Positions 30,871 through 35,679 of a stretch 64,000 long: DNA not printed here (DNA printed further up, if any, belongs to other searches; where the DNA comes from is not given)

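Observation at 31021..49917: Non-canonical EssC/YukD secretion operon fused to an FHA / Hanks-kinase / PP2C phospho-threonine module and lacking WXG100, EsaA, EssA and EssB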

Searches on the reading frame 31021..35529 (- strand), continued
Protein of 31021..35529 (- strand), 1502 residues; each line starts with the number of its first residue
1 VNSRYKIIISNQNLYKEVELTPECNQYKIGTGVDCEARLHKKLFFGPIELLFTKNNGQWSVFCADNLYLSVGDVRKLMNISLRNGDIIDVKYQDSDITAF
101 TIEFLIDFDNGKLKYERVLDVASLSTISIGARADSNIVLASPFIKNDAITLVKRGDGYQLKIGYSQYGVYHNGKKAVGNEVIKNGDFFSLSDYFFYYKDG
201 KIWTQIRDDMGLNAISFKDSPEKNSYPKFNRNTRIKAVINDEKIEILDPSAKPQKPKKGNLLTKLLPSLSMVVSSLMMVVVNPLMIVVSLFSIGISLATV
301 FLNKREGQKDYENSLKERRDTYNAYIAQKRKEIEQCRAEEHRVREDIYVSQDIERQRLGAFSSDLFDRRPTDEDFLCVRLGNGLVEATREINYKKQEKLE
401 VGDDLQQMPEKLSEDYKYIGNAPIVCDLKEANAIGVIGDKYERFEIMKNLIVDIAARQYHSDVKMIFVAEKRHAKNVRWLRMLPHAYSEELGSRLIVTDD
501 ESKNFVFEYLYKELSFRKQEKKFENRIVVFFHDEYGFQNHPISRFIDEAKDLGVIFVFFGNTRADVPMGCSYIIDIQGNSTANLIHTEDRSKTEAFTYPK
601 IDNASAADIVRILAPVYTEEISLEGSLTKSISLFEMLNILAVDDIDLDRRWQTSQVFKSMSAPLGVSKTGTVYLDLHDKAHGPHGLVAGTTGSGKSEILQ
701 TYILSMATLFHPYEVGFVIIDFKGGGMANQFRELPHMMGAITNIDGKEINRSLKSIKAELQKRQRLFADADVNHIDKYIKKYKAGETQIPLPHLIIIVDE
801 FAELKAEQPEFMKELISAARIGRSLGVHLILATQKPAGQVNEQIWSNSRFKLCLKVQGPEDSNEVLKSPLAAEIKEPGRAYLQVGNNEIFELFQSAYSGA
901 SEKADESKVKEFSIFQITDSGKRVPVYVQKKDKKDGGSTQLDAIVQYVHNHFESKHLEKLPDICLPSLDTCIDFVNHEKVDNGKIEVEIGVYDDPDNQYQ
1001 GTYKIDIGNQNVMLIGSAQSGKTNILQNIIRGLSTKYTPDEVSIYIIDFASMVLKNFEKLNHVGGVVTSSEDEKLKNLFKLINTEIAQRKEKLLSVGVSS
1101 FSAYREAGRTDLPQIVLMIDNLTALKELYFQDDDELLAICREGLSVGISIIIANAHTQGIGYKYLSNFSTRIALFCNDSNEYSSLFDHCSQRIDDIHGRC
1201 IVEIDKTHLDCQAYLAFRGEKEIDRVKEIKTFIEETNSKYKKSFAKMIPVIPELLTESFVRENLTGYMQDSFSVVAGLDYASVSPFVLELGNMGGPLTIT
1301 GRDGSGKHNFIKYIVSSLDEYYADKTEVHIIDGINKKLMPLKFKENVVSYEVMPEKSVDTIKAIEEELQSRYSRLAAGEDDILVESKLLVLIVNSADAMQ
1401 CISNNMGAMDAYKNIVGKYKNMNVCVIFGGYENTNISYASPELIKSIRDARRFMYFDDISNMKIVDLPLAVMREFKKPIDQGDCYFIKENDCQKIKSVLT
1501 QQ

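Call 25: search_protein_families(library=pfam, proteins=[L001:14518-14988:+, L001:14994-15287:+, L001:15302-17170:+, L001:17194-18315:+, L001:18308-18607:+, L001:20956-21258:+, L001:21786-22118:+, L001:22133-22423:+, L001:107-622:+, L001:619-1110:+], max_evalue=1)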
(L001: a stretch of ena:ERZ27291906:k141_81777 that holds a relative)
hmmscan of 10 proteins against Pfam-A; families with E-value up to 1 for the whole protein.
L001:14518-14988:+ (156 aa): 69 families (the best 25 are shown)
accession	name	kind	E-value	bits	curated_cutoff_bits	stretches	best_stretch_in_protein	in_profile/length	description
PF10845.14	DUF2576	-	0.00021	21.4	27.4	1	126-145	7-27/49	Protein of unknown function (DUF2576)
PF07889.17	DUF1664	-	0.00023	21.7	34.6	2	20-96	36-112/124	Protein of unknown function (DUF1664)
PF13851.11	GAS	-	0.00056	19.8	32.3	2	106-155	24-73/200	Growth-arrest specific micro-tubule binding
PF06103.16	DUF948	-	0.0011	19.5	37.2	1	106-153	24-71/89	Bacterial protein of unknown function (DUF948)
PF20302.4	HisK-N-like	-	0.0023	18.6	27.8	1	65-147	17-99/132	HisK-N-like globin domain of the ASK signalosome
PF05377.16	FlaC_arch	-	0.0027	18.5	27.8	1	110-148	2-40/55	Flagella accessory protein C (FlaC)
PF04513.17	Baculo_PEP_C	-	0.006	17.1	38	1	107-153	66-109/140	Baculovirus polyhedron envelope protein, PEP, C terminus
PF08349.16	DUF1722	-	0.0068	17.1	22.5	0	63-115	28-80/117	Protein of unknown function (DUF1722)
PF06419.17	COG6_N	-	0.0073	16.9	27.4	1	95-152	36-91/114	Conserved oligomeric complex COG6, N-terminal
PF00435.27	Spectrin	-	0.0098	16.8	29.9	1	19-83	29-92/105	Spectrin repeat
PF23991.1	DUF7310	-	0.011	16.6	40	0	98-151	20-73/83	Coiled-coil region of unknown function (DUF7310)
PF11932.13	DUF3450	-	0.012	15.4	32.6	1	102-155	31-84/241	Protein of unknown function (DUF3450)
PF17675.6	APG6_N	-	0.017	16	45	1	108-154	46-92/132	Apg6 coiled-coil region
PF00038.26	Filament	-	0.021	14.9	40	1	105-152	207-254/313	Intermediate filament protein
PF17082.10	Spc29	-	0.022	15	31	1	103-151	120-168/245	Spindle Pole Component 29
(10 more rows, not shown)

L001:14994-15287:+ (97 aa): 1 family
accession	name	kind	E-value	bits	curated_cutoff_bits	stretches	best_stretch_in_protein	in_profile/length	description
PF10824.14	T7SS_ESX_EspC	-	0.0046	17.8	23.5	1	20-96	20-99/100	Excreted virulence factor EspC, type VII ESX diderm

L001:15302-17170:+ (622 aa): 1 family
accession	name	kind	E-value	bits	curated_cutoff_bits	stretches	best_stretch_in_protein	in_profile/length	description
PF24012.1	DUF7326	-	0.038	14.8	27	0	432-459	19-46/76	Family of unknown function (DUF7326)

L001:17194-18315:+ (373 aa): 1 family
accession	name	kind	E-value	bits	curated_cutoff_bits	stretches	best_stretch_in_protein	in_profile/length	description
PF22385.1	Cas9_C_2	-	0.1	12.9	27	1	56-100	54-93/94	CRISPR-associated endonuclease Cas9, C-terminal domain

L001:18308-18607:+ (99 aa): 1 family
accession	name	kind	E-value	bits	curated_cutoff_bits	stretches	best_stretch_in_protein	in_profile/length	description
PF14133.12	DUF4300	-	0.0027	17.8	27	1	23-56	9-42/252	Domain of unknown function (DUF4300)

L001:20956-21258:+ (100 aa): 2 families
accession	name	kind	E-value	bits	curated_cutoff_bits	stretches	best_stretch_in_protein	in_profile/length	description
PF12158.14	DUF3592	-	8.9e-05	23.5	25.3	1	19-93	15-81/84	Domain of unknown function (DUF3592)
PF15022.11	DUF4522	-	0.14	12.7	27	1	25-84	5-63/117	Protein of unknown function (DUF4522)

L001:21786-22118:+ (110 aa): 7 families
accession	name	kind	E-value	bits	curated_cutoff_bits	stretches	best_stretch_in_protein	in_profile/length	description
PF16746.10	BAR_3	-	0.0013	18.9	31.7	1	12-91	31-113/235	BAR domain of APPL family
PF05062.17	RICH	-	0.0032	18.2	23.2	1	14-87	6-81/82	RICH domain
PF04108.17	ATG17_like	-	0.081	12.8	43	1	13-87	214-289/355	Autophagy protein ATG17-like domain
PF12081.13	GldM_1st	-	0.086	13.3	25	1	10-82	11-84/194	GldM N-terminal domain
PF08649.15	DASH_Dad1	-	0.093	13.4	31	1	15-44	9-38/55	DASH complex subunit Dad1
PF10757.14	YbaJ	-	0.14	13.2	25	1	15-89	44-114/118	Biofilm formation regulator YbaJ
PF01544.23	CorA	-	0.19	11.4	27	1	13-80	117-183/292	CorA-like Mg2+ transporter protein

L001:22133-22423:+ (96 aa): 11 families
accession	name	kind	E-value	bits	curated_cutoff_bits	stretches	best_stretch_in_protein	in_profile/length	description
PF11328.14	DUF3130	-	0.00088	19.9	25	1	9-93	3-87/89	Protein of unknown function (DUF3130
PF17279.8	DUF5344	-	0.0018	19.2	27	1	9-92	3-86/87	Family of unknown function (DUF5344)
PF10824.14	T7SS_ESX_EspC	-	0.011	16.6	23.5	1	15-95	10-99/100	Excreted virulence factor EspC, type VII ESX diderm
PF24850.1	CC_BshC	-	0.013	15.8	27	1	14-85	20-91/159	Bacillithiol biosynthesis BshC, C-terminal coiled-coil domain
PF06013.18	WXG100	-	0.017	15.8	27.3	1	44-87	42-85/86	Proteins of 100 residues with WXG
PF22905.2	Hydro_N_hd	-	0.026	14.9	27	1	19-81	90-150/195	Hydrolase N-terminal helical domain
PF07426.16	Dynactin_p22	-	0.026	14.8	25.2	1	9-86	77-155/168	Dynactin subunit p22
PF18977.5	DUF5713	-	0.028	15.3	27.3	1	17-90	22-98/107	Family of unknown function (DUF5713)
PF04102.17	SlyX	-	0.037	15.1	30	1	53-89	17-53/67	SlyX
PF05884.17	ZYG-11_interact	-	0.15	11.9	25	1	31-82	10-61/295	Interactor of ZYG-11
PF24426.1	HTH_NDX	-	0.2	12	27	0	13-49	22-58/65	NDX Homeobox-like domain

L001:107-622:+ (171 aa): 2 families
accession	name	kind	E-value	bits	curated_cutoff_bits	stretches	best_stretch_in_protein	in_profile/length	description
PF00558.24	Vpu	-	0.013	15.7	24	1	5-62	4-57/81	Vpu protein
PF22852.1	SoxE_N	-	0.02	15.2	27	1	10-27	11-28/48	Sulfocyanin, N-terminal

L001:619-1110:+ (163 aa): 4 families
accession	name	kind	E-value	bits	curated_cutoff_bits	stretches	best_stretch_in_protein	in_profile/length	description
PF02322.20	Cyt_bd_oxida_II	-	0.0079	16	35.6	1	13-138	162-250/302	Cytochrome bd terminal oxidase subunit II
PF13664.11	DUF4149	-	0.016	15.9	24.6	0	9-60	40-89/102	Domain of unknown function (DUF4149)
PF12263.13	DUF3611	-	0.37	11.1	27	0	85-143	13-71/175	Protein of unknown function (DUF3611)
PF20163.3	DUF6536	-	0.79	9.9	23.7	1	125-153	113-141/154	Family of unknown function (DUF6536)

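Call 28: find_encoding_contigs(protein=P0001, flank=10000, max_places=3)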
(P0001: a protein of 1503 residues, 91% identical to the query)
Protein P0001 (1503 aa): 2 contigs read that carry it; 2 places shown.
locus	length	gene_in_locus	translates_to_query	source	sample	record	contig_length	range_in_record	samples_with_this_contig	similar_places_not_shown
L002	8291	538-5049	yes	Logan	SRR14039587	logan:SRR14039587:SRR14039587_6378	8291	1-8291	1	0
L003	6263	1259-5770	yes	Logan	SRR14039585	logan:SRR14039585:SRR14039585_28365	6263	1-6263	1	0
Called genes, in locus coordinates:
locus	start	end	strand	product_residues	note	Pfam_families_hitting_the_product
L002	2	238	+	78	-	?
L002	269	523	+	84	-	PF08817:YukD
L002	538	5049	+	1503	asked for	PF01580:FtsK_SpoIIIE, PF12775:AAA_7 (faint), PF01637:ATPase_2 (faint), PF13245:AAA_19 (faint), PF13401:AAA_22 (faint), PF01580:FtsK_SpoIIIE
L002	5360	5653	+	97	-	PF06013:WXG100, PF25547:WXG100_2 (weak)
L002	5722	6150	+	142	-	PF16888:YwqH-like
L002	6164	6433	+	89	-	PF17279:DUF5344 (weak)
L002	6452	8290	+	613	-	?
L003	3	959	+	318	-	?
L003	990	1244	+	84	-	PF08817:YukD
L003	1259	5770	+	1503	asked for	PF01580:FtsK_SpoIIIE, PF12775:AAA_7 (faint), PF01637:ATPase_2 (faint), PF13245:AAA_19 (faint), PF13401:AAA_22 (faint), PF01580:FtsK_SpoIIIE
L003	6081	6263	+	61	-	?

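Call 31: list_cluster_members(proteins=[P0011, P0017, P0018, P0020, P0024, P0026, P0057, P0058, P0071, P0090])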
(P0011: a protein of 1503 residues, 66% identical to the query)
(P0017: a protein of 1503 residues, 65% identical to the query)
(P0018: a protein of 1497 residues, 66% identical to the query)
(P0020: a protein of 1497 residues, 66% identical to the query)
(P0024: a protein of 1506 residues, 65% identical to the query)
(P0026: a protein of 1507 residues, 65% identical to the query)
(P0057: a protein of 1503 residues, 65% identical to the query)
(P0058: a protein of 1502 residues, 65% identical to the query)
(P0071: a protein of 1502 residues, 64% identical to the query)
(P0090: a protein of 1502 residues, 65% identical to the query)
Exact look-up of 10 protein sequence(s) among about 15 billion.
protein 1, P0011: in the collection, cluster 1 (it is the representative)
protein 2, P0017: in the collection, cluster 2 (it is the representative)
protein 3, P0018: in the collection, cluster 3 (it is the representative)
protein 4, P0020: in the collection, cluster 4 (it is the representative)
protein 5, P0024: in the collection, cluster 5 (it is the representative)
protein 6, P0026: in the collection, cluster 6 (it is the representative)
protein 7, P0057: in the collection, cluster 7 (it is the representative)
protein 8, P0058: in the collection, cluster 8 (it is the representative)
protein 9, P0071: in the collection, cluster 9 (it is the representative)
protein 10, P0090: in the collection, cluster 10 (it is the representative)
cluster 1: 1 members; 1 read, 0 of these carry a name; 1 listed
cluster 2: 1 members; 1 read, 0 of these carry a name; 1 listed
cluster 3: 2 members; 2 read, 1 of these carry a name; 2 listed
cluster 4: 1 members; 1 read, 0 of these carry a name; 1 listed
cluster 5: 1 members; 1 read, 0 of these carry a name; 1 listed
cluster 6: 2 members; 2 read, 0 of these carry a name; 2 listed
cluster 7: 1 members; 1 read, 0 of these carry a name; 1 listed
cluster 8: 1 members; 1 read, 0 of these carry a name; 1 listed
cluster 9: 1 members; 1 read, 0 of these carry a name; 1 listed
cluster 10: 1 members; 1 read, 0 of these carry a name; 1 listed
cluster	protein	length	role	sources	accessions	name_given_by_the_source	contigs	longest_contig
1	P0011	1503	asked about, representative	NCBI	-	-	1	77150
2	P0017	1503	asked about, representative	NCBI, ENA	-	-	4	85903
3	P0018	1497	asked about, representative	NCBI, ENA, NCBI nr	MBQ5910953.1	MAG: type VII secretion protein EssC [Clostridia bacterium] | type VII secretion protein EssC [Clostridia bacterium]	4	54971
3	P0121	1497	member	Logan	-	-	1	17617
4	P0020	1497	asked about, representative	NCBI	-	-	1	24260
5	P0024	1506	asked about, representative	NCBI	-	-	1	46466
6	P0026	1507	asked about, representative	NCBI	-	-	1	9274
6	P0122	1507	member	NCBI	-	-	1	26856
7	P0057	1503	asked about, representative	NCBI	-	-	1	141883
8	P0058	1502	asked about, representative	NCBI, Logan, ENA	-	-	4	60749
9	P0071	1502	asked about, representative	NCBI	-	-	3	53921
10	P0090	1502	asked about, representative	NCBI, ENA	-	-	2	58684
